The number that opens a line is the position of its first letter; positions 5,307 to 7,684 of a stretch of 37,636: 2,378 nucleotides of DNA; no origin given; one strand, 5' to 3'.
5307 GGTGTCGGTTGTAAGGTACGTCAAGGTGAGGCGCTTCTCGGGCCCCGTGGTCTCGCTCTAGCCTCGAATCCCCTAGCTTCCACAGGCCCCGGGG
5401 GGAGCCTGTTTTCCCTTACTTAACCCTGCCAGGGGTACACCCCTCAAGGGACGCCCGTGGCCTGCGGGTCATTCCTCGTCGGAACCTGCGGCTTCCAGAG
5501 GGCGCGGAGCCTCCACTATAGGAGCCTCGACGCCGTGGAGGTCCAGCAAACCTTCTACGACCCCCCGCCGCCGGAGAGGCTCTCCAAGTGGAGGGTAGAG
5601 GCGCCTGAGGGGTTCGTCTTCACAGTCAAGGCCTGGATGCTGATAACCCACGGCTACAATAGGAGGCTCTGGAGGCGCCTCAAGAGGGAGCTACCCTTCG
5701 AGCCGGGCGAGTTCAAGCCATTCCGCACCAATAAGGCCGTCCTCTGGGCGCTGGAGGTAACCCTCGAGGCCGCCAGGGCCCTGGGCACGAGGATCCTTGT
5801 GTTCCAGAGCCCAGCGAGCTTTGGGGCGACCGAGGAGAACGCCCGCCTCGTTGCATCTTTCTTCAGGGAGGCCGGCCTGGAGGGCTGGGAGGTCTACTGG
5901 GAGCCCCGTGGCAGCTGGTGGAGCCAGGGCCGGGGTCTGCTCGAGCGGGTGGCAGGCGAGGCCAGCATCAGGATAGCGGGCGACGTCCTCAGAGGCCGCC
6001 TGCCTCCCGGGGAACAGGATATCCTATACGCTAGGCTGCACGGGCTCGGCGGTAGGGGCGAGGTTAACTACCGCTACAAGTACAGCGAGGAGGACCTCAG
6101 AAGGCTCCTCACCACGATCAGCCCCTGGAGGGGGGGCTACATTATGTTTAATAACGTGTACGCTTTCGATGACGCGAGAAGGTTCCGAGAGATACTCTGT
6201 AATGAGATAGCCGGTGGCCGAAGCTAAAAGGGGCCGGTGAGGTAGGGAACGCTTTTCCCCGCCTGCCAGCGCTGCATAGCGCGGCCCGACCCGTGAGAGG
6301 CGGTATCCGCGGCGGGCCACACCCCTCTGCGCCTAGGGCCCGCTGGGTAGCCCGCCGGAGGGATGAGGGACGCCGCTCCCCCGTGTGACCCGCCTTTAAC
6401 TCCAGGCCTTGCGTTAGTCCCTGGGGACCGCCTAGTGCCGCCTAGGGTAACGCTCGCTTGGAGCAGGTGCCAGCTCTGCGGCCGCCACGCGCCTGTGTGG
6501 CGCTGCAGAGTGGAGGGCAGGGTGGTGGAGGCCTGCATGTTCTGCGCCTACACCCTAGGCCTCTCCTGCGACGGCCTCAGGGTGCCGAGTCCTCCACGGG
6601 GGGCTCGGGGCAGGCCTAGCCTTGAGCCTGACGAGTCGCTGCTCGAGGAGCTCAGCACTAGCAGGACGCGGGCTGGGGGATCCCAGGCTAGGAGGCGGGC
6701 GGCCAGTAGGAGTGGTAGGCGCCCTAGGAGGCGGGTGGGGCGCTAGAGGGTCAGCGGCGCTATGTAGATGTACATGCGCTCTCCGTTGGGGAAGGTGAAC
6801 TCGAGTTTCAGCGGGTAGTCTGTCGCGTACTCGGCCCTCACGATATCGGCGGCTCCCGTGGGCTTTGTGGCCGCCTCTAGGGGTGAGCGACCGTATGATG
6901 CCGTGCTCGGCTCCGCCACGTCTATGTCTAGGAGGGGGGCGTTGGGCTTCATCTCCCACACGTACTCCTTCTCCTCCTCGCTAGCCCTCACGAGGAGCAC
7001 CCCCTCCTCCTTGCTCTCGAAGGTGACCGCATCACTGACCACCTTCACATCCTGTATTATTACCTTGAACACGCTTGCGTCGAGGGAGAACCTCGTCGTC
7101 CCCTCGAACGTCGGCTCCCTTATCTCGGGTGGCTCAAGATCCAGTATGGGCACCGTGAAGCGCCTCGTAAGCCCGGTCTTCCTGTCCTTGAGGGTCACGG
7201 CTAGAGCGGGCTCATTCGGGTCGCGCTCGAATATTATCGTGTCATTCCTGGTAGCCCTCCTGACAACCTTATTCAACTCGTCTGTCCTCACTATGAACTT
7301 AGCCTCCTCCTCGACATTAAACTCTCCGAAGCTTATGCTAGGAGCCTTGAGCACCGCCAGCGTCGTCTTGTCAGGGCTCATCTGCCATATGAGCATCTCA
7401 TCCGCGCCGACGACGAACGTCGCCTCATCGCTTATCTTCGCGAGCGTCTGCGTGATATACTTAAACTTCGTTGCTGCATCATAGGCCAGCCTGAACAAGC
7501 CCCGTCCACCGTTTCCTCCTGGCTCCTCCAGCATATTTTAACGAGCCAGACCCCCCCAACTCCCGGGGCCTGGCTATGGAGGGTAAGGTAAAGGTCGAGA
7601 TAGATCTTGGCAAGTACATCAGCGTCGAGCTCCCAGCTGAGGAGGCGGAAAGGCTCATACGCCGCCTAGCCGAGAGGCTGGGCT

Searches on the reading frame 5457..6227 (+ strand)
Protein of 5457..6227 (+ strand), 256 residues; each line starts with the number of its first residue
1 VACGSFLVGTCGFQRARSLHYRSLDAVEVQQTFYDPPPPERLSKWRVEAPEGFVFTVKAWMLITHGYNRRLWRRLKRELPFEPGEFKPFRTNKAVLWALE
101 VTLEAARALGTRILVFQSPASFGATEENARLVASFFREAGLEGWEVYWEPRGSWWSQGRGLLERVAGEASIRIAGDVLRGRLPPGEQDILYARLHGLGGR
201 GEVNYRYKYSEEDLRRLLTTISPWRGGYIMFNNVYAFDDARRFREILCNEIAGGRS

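Call 63: search_protein_families(library=pfam, proteins=[window:5457-6227:+], max_evalue=0.001)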
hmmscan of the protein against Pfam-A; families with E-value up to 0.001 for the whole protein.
window:5457-6227:+ (256 aa): 1 family
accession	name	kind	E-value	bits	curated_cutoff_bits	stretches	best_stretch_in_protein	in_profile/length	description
PF01904.24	DUF72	-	2.4e-29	103.4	25.3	1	22-245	16-216/217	Protein of unknown function DUF72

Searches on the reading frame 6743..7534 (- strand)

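Call 63: search_protein_families(library=pfam, proteins=[window:6743-7534:-], max_evalue=0.001)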
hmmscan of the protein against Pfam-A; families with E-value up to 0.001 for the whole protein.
window:6743-7534:- (263 aa): 2 families
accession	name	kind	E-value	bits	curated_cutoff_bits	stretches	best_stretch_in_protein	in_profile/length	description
PF00705.23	PCNA_N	-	5.8e-08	32.9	20.3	1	16-133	4-121/127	Proliferating cell nuclear antigen, N-terminal domain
PF02747.20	PCNA_C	-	0.00039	21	23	0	149-260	11-127/128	Proliferating cell nuclear antigen, C-terminal domain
